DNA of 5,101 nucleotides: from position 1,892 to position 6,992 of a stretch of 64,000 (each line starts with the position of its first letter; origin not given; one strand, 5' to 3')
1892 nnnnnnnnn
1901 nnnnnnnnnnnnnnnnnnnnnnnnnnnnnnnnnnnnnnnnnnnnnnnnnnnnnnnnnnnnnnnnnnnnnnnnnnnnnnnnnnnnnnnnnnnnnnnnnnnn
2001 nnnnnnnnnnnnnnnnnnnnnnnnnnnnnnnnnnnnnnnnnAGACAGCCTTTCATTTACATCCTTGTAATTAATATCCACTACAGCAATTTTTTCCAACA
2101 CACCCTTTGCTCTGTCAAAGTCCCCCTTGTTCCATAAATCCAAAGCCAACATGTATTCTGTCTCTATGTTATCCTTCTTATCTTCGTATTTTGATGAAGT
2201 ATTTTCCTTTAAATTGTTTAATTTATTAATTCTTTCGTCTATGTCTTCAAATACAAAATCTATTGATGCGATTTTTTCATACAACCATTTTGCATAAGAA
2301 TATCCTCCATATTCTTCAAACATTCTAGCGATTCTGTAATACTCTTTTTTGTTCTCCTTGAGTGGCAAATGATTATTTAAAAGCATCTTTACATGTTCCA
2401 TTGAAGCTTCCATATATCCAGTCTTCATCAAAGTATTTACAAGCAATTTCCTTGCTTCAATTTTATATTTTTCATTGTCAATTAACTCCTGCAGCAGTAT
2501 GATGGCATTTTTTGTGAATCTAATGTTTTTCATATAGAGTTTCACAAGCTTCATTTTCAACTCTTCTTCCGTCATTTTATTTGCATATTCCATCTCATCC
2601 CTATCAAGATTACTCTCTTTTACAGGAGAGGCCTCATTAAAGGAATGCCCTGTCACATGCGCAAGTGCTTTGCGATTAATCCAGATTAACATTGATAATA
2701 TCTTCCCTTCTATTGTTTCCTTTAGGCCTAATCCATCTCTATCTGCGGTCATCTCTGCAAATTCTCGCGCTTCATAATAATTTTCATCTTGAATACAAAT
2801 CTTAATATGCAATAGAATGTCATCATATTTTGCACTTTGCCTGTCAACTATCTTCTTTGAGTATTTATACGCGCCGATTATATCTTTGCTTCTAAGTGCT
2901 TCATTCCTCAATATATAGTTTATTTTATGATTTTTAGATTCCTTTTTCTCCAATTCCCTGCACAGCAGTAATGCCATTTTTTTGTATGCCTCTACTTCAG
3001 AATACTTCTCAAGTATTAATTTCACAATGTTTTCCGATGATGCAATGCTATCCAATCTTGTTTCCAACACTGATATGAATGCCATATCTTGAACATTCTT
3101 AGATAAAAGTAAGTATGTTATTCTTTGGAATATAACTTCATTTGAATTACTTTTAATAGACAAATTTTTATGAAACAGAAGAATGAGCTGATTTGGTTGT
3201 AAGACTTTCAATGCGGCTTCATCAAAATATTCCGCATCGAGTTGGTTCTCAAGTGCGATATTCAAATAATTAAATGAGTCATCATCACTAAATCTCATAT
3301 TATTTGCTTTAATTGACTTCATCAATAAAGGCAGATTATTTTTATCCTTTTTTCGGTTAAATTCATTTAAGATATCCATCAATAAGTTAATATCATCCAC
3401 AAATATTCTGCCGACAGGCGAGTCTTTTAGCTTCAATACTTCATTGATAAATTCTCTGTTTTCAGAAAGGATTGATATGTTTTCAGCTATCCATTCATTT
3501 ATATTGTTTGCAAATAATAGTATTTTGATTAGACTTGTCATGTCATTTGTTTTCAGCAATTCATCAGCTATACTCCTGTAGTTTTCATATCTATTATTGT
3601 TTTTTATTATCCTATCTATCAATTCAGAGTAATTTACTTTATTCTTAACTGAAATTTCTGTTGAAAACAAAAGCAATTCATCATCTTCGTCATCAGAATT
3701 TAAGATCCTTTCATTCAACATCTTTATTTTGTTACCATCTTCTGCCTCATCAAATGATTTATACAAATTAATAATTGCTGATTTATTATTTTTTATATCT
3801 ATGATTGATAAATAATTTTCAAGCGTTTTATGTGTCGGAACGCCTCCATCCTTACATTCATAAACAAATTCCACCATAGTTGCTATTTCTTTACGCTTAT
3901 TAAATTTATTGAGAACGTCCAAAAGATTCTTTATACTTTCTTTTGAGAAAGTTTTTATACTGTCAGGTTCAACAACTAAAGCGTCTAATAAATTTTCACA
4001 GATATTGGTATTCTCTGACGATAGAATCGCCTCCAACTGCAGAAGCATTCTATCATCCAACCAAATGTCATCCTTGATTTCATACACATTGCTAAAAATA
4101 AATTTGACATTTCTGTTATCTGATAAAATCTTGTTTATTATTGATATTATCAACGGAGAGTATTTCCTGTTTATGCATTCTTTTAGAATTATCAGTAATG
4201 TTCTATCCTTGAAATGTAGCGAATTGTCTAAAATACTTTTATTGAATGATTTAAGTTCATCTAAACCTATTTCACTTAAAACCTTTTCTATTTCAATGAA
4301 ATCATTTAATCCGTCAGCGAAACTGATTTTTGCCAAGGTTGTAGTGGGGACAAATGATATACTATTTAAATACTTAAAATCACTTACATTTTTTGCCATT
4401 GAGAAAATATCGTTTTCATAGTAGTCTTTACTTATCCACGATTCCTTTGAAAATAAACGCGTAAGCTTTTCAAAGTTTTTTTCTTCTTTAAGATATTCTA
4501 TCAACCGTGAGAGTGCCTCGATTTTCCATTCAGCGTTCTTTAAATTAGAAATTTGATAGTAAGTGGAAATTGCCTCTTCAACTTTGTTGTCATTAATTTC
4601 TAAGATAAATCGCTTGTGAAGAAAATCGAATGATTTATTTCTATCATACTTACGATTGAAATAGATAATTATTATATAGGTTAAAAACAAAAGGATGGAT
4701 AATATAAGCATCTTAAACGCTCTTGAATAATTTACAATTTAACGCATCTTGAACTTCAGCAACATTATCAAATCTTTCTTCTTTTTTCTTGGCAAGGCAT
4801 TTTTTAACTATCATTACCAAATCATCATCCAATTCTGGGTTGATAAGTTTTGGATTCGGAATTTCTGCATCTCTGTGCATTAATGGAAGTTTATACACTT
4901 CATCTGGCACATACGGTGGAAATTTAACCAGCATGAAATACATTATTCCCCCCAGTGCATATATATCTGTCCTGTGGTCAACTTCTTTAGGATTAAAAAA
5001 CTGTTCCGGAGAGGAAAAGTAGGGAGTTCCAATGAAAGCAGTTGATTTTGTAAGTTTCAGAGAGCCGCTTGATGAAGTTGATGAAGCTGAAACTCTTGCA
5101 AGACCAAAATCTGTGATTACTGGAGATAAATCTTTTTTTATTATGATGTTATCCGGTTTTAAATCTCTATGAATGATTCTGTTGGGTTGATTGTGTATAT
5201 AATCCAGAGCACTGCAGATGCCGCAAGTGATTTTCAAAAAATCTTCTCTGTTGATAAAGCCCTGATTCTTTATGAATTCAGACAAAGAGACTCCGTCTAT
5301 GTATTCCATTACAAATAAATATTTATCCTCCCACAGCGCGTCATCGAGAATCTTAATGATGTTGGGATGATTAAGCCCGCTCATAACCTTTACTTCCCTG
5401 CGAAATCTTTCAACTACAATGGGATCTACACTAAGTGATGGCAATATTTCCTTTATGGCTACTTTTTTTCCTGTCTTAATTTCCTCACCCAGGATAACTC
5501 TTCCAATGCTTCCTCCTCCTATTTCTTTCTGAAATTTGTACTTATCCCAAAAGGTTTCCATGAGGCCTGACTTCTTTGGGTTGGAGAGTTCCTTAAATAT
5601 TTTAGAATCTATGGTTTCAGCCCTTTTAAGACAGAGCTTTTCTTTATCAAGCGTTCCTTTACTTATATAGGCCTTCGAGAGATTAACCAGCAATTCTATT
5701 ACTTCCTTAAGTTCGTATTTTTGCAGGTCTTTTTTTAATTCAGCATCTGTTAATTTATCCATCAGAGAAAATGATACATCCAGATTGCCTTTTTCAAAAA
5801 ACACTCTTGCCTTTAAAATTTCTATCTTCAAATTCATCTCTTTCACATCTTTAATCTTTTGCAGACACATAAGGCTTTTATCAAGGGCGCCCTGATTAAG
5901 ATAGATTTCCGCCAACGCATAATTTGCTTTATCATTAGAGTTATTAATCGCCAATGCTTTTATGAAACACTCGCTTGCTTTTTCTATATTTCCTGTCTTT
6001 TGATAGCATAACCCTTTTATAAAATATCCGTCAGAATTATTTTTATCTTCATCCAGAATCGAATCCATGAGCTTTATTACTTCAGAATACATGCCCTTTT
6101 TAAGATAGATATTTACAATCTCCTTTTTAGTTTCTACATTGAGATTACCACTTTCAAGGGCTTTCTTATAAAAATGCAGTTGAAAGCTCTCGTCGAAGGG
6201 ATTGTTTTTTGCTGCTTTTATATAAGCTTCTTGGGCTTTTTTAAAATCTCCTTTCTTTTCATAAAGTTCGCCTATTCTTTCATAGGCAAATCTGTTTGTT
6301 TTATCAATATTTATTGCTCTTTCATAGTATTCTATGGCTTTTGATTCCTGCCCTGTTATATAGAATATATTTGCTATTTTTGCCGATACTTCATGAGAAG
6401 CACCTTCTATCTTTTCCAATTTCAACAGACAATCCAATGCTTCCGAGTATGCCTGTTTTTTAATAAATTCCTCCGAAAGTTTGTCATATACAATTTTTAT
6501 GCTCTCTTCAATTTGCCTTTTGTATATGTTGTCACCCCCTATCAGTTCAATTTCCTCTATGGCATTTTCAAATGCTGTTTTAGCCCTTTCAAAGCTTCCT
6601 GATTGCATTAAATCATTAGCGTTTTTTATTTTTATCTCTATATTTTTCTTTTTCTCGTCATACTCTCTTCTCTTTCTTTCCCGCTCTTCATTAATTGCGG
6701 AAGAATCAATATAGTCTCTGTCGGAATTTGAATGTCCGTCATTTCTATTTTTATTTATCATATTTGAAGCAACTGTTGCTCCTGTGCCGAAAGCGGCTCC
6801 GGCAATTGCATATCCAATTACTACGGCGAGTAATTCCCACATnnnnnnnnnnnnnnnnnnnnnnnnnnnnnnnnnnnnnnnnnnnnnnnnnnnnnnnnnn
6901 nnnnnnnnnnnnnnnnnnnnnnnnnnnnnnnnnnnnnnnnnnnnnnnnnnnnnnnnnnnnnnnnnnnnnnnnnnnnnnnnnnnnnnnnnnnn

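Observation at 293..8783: Five-gene phospho-signalling operon: two membrane Ser/Thr kinases plus a PP2C phosphatase, bracketed by two paralogous membrane proteins with extracytoplasmic FGE-sulfatase-like domains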

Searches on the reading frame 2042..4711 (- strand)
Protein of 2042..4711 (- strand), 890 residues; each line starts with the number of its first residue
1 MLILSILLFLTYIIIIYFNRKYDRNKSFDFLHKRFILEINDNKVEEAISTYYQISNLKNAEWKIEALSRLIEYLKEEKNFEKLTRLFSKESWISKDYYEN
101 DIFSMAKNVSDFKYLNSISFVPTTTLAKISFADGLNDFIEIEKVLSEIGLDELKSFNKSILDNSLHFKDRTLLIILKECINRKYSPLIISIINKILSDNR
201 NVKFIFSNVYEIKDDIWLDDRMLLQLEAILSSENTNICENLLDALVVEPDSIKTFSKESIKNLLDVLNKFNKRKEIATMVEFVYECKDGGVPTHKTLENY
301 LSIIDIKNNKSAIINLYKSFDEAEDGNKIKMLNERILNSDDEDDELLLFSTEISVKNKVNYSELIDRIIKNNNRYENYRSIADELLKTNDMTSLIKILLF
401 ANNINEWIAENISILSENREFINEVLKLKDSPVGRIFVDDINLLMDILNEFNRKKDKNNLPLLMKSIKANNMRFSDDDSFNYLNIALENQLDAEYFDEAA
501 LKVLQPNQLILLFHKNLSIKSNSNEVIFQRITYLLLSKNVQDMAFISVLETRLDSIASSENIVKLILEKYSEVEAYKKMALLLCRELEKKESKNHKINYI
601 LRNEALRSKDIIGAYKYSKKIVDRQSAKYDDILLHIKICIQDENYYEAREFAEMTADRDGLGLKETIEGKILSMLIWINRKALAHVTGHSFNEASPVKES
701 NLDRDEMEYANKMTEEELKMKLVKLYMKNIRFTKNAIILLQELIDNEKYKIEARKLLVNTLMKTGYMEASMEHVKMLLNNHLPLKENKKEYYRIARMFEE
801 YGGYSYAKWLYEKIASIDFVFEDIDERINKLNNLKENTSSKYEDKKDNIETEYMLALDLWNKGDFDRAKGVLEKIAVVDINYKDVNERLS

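Call 39: search_protein_representatives(protein=window:2042-4711:-)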
Query: 890 residues. Proteins with E-value up to 0.001 (for the whole library): 5; up to 1e-10: 1; up to 1e-30: 1. The best 5 are listed.
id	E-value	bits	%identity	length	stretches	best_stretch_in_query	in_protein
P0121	0.0e+00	1889.8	100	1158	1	1-890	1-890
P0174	5.7e-08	48.2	29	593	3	841-889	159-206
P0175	1.3e-07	47.1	30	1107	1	687-836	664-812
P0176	3.6e-06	42.3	26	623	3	786-889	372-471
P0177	2.9e-04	35.9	26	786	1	725-841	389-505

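Call 86: predict_structure(protein=window:2042-4711:-)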
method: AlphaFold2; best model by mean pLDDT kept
length: 890 residues; sequences in the alignment: 1
mean_pLDDT: 50.7   pTM: 0.32
mean pLDDT of the five models: 50.7, 49.9, 39.9, 38.3, 36.7
residues with pLDDT >= 90: 0; 70-90: 86; 50-70: 296; < 50: 508
segments of 3 or more residues with pLDDT < 50: 18-26, 58-61, 80-234, 236-238, 243-251, 430-436, 439-442, 444-458, 460-496, 517-520, 546-548, 571-573, 575-577, 590-593, 595-600, 603-623, 625-627, 629-633, 636-650, 652-712, 725-739, 761-763, 765-770, 800-802, 815-822, 824-869, 871-890
pLDDT, mean of each block of 10 residues (from residue 1): 61 57 50 63 58 51 51 50 42 39 37 38 36 34 34 33 35 42 41 47 44 38 46 49 47 52 56 59 64 77 68 74 80 79 72 81 78 60 80 73 56 60 59 48 47 45 43 41 47 49 54 50 57 61 48 54 56 48 47 46 47 43 46 47 44 47 44 44 38 40 43 50 47 45 53 53 47 52 51 52 57 50 43 39 40 43 42 40 33
secondary structure, 60 per line:
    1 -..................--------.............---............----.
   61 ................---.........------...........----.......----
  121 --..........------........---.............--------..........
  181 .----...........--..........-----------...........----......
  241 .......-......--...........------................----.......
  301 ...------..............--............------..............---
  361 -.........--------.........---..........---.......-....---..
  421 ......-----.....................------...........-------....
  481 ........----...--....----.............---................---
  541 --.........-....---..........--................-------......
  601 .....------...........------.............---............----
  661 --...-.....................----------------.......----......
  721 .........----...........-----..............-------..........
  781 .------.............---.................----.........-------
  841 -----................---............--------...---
elements in order (helices of 4 or more, strands of 3 or more residues): H2-19 H28-40 H44-55 H60-76 H80-88 H95-105 H110-116 H123-132 H139-146 H150-162 H171-181 H186-196 H199-208 H220-230 H235-247 H249-254 H257-267 H274-289 H294-303 H310-323 H326-337 H344-357 H362-370 H379-387 H391-400 H404-410 H412-415 H419-426 H432-452 H459-469 H477-488 H498-501 H506-518 H522-537 H543-551 H553-556 H560-569 H572-587 H595-605 H612-622 H629-641 H645-656 H667-687 H704-710 H715-729 H734-744 H750-763 H771-781 H788-800 H804-820 H825-833 H846-861 H865-876

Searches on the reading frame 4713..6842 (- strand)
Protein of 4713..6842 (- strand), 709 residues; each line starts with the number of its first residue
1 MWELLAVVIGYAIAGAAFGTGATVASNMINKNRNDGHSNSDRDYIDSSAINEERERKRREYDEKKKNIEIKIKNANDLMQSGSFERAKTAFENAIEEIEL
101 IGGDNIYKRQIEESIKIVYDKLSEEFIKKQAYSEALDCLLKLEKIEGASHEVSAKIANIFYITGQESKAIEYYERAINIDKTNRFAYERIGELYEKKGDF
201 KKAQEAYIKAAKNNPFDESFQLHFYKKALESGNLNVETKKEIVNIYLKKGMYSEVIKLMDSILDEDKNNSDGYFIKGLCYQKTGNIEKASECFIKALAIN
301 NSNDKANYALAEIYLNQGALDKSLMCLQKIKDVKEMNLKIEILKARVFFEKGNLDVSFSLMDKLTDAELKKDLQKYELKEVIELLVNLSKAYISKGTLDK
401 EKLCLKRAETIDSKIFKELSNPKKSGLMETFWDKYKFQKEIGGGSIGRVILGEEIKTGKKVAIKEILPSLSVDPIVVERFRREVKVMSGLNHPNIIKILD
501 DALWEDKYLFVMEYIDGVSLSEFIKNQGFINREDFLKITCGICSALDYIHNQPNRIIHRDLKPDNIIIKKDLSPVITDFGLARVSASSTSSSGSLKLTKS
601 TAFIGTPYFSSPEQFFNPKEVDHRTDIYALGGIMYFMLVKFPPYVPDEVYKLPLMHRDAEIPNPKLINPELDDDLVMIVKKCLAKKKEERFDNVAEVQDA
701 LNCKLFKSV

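Call 3: search_protein_families(library=pfam, proteins=[window:4713-6842:-], max_evalue=0.01)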
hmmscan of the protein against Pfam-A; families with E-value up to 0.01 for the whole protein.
window:4713-6842:- (709 aa): 23 families
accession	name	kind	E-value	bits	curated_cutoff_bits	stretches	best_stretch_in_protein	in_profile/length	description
PF00069.31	Pkinase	-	2.3e-48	165.3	31.7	1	435-692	1-253/263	Protein kinase domain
PF07714.23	PK_Tyr_Ser-Thr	-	4.3e-31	108.6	23.1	1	436-691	2-249/258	Protein tyrosine and serine/threonine kinase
PF07719.23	TPR_2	-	8.6e-22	75.9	27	3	271-303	2-34/34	Tetratricopeptide repeat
PF13181.12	TPR_8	-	1.7e-21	74.9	25.7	3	272-303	3-34/34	Tetratricopeptide repeat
PF00515.34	TPR_1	-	4e-19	68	27.8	3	271-302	2-33/34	Tetratricopeptide repeat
PF14559.12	TPR_19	-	4e-15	56.3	25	1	284-331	5-52/68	Tetratricopeptide repeat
PF13424.12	TPR_12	-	1.6e-13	51.1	30.1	1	277-320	10-54/77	Tetratricopeptide repeat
PF13414.12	TPR_11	-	1.3e-12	47.6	26.8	2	280-318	4-42/42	TPR repeat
PF13176.12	TPR_7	-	1.1e-11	44.3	27.9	0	186-217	1-34/36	Tetratricopeptide repeat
PF13428.12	TPR_14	-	1.5e-11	44.2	23.5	0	156-192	7-43/44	Tetratricopeptide repeat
PF13432.12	TPR_16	-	2.5e-11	44.3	32.7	0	280-323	7-50/65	Tetratricopeptide repeat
PF13431.12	TPR_17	-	6.6e-11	42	24.4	0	292-323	1-32/34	Tetratricopeptide repeat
PF12895.13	ANAPC3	-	2e-08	34.8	27.2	1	249-329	2-81/82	Anaphase-promoting complex, cyclosome, subunit 3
PF03109.22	ABC1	-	2.4e-06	27.3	22.9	1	478-584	118-216/244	ABC1 atypical kinase-like domain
PF13174.12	TPR_6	-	3.1e-06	27.9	26.3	0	186-215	2-31/33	Tetratricopeptide repeat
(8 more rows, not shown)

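Call 4: search_protein_families(library=ncbifam, proteins=[window:4713-6842:-], max_evalue=0.01)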
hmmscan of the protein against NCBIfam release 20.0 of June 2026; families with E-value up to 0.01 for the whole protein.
window:4713-6842:- (709 aa): 34 families (the best 25 are shown)
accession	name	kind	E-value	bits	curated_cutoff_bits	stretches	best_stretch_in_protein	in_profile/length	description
NF033483.0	PknB_PASTA_kin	equivalog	5.3e-66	223.8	450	1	432-702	6-266/563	Stk1 family PASTA domain-containing Ser/Thr kinase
NF047741.1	antiphage_MADS6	equivalog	8.4e-39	133.6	460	2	554-702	318-458/612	methylation-associated defense system protein kinase MAD6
NF052427.1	StpK7MSMEG_1200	equivalog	3e-37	128.4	900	1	432-701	6-265/601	serine/threonine protein kinase StpK7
NF009651.0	PRK13184.1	equivalog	2.7e-36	124.9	839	1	433-703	2-289/932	serine/threonine-protein kinase PknD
TIGR03903.1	TOMM_kin_cyc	equivalog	3.5e-30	104.7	705.75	1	456-634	1-179/1267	TOMM system kinase/cyclase fusion protein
NF053615.1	SerThrKinAfsKStmc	equivalog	1.6e-20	73.4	1300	1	441-708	21-271/809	protein serine/threonine kinase AfsK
NF038150.1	lanthi_synth_IV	equivalog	1.8e-19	69.6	650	1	433-701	189-453/851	class IV lanthionine synthetase LanL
NF040959.1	MamA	equivalog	7.4e-19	68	200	2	223-335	92-204/204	magnetosome protein MamA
NF033442.0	BREX_PglW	equivalog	1.8e-17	62.4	990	1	419-700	498-765/1391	BREX system serine/threonine kinase PglW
TIGR02917.1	PEP_TPR_lipo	equivalog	5.3e-14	51.1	312.2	2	242-401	437-586/899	XrtA/PEP-CTERM system TPR-repeat protein PrsT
TIGR02521.1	type_IV_pilW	equivalog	8.7e-13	48.3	154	2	271-344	136-209/234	type IV pilus biogenesis/stability protein PilW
NF038151.1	lanthi_synth_III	equivalog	1.3e-11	43.6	575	1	434-640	221-425/833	class III lanthionine synthetase LanKC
NF011463.0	PRK14879.1-4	equivalog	3.9e-11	42.8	188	1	475-592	60-170/237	Kae1-associated kinase Bud32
NF058632.1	SerThrKinPrkT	equivalog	2.4e-10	39.9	280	1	433-570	21-152/322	serine/threonine protein kinase PrkT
TIGR02552.1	LcrH_SycD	equivalog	4.2e-10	39.5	104.8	1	273-347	55-129/136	SycD/LcrH family type III secretion system chaperone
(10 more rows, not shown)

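Call 50: find_homologous_proteins(query=window:4713-6842:-, max_evalue=1e-10)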
Query window:4713-6842:- (709 aa): 442 proteins with E <= 1e-10 among 8000 candidates; the best 120 are listed.
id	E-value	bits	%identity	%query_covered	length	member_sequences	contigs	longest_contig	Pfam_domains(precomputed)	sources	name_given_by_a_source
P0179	0.0e+0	1498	100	96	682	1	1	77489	PF25063.1,PF13431.13,PF23914.2,PF13414.13,PF13176.13,PF13428.13,PF14559.13,PF07714.24,PF00069.32,PF00515.35,PF03109.23,PF12895.14,PF13424.13,PF13432.13,PF13181.13,PF07719.24,PF13174.13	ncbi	ncbi:MAG: protein kinase [bacterium]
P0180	1.2e-274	931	61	98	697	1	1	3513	PF13431.13,PF13414.13,PF13176.13,PF13428.13,PF14559.13,PF07714.24,PF00069.32,PF13371.13,PF00515.35,PF03109.23,PF12895.14,PF13424.13,PF13432.13,PF13181.13,PF07719.24,PF13174.13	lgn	-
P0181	4.5e-56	209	32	39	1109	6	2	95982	PF13431.13,PF13414.13,PF13176.13,PF13428.13,PF14559.13,PF07714.24,PF00069.32,PF00515.35,PF03109.23,PF21033.5,PF14531.13,PF13432.13,PF13429.13,PF13181.13,PF07719.24,PF01636.30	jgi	jgi:eukaryotic-like serine/threonine-protein kinase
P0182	1.2e-45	174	36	38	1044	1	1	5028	PF13414.13,PF13374.13,PF24575.2,PF07714.24,PF00069.32,PF00515.35,PF13424.13,PF13429.13,PF07719.24,PF01636.30,PF13174.13,PF13431.13,PF23914.2,PF23300.4,PF13176.13,PF13428.13,PF25064.2,PF14559.13,PF13371.13,PF17874.8,PF03109.23,PF12895.14,PF21033.5,PF13432.13,PF13181.13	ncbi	-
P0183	1.5e-43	167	29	75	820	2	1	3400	PF13176.13,PF24762.2,PF13428.13,PF07714.24,PF00069.32,PF00515.35,PF03109.23,PF13424.13,PF14938.13,PF13432.13,PF13181.13,PF07719.24,PF13174.13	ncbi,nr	ncbi:MAG TPA: protein kinase [Nitrospiria bacterium]|nr:protein kinase [Nitrospiria bacterium]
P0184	1.7e-43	167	35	37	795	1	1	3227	PF13431.13,PF13414.13,PF13428.13,PF14559.13,PF07714.24,PF00069.32,PF00515.35,PF03109.23,PF13424.13,PF21033.5,PF13432.13,PF13181.13,PF07719.24,PF01636.30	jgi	jgi:serine/threonine protein kinase/Tfp pilus assembly protein PilF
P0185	1.7e-41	161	32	42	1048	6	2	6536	PF10602.16,PF13414.13,PF13374.13,PF07714.24,PF12921.13,PF00069.32,PF00515.35,PF13424.13,PF07719.24,PF01636.30,PF13174.13,PF13431.13,PF13240.12,PF23914.2,PF19974.6,PF13176.13,PF13428.13,PF25064.2,PF14559.13,PF13371.13,PF03109.23,PF12895.14,PF21033.5,PF13432.13,PF13181.13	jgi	-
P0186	5.7e-41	159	33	39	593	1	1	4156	PF07714.24,PF00069.32,PF01636.30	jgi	jgi:serine/threonine-protein kinase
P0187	1.3e-40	158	34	43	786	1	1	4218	PF13431.13,PF13240.12,PF25062.2,PF13414.13,PF13428.13,PF14559.13,PF07714.24,PF00069.32,PF00515.35,PF03109.23,PF13424.13,PF21033.5,PF13432.13,PF13181.13,PF07719.24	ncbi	-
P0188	2.7e-39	153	32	43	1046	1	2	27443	PF13431.13,PF23914.2,PF25060.1,PF13414.13,PF13176.13,PF13428.13,PF14559.13,PF07714.24,PF00069.32,PF17874.8,PF00515.35,PF03109.23,PF12895.14,PF13424.13,PF21033.5,PF14531.13,PF13432.13,PF13181.13,PF07719.24,PF01636.30,PF13174.13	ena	-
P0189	3.5e-39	153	27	71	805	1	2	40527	PF23774.2,PF07714.24,PF00069.32,PF03109.23,PF13176.13,PF14938.13,PF00637.27,PF13181.13,PF13174.13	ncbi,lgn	-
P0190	7.7e-38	149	37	36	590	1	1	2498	PF07714.24,PF00069.32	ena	-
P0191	1.4e-37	148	33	38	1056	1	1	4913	PF13431.13,PF23914.2,PF13414.13,PF13176.13,PF13428.13,PF13374.13,PF14559.13,PF24575.2,PF07714.24,PF00069.32,PF13371.13,PF17874.8,PF00515.35,PF03109.23,PF12895.14,PF13424.13,PF13432.13,PF13181.13,PF07719.24,PF01636.30,PF13174.13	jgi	-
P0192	1.5e-37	148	32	30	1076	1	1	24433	PF03704.24,PF09976.16,PF25060.1,PF13414.13,PF21545.4,PF12569.15,PF01471.24,PF13374.13,PF07721.21,PF24575.2,PF07714.24,PF02259.30,PF00069.32,PF00515.35,PF13424.13,PF13429.13,PF14561.13,PF07719.24,PF13174.13,PF20308.5,PF25063.1,PF13431.13,PF23914.2,PF13176.13,PF13428.13,PF25064.2,PF14559.13,PF13371.13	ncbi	-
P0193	1.5e-37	148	28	77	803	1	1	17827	PF13176.13,PF24762.2,PF13428.13,PF14559.13,PF07714.24,PF00069.32,PF03109.23,PF13424.13,PF14938.13,PF13432.13,PF07719.24,PF13174.13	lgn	-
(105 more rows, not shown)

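Call 51: find_encoding_contigs(protein=P0180, flank=10000, max_places=5)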
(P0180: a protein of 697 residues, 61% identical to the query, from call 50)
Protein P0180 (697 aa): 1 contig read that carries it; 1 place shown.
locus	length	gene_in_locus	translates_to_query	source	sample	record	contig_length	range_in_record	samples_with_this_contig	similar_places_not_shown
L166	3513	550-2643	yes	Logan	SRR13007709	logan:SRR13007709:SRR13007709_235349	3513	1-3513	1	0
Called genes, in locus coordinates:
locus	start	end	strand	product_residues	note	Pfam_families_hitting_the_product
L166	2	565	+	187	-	?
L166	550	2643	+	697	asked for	PF07719:TPR_2 (faint), PF12895:ANAPC3 (faint), PF13174:TPR_6 (faint), PF13181:TPR_8 (faint), PF13424:TPR_12 (faint), PF00515:TPR_1 (weak), PF00069:Pkinase, PF07714:PK_Tyr_Ser-Thr, +8 more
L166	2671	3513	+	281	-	?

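Call 64: search_protein_families(library=padloc, proteins=[window:4713-6842:-], max_evalue=0.001)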
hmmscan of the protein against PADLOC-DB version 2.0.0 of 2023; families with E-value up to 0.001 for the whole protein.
window:4713-6842:- (709 aa): 33 families (the best 25 are shown)
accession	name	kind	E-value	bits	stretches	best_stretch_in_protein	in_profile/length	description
PDLC04042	PD-T4-6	-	4.4e-67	224.8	1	430-702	6-270/292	-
PDLC04138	mad6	-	2.3e-65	219.8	1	404-701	23-310/659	mads_6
PDLC04060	PD-T4-6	-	4.3e-65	218.5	1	431-702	6-267/486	-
PDLC04047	PD-T4-6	-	1.5e-63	212.9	1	429-705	6-273/327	-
PDLC04057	PD-T4-6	-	1.2e-59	200.4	1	432-705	7-271/443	-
PDLC04061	PD-T4-6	-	3.9e-59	199.5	1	431-702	14-281/510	-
PDLC04053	PD-T4-6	-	6.8e-58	194.5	1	432-702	8-269/311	-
PDLC04048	PD-T4-6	-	4.5e-55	185.4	1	431-705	8-273/354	-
PDLC04052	PD-T4-6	-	5.7e-53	178.8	1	430-699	6-271/496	-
PDLC04041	PD-T4-6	-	1.6e-50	170.6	1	430-701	25-290/443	-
PDLC04054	PD-T4-6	-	3.1e-50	169.6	1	433-702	10-271/347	-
PDLC04043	PD-T4-6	-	7.3e-50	168.3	1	431-702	13-275/452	-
PDLC04040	PD-T4-6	-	1.5e-47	160.5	1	441-701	2-262/547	-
PDLC04050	PD-T4-6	-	2.8e-46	156.4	1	431-698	61-320/480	-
PDLC04039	PD-T4-6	-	7.7e-45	151.7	1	430-700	12-271/458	-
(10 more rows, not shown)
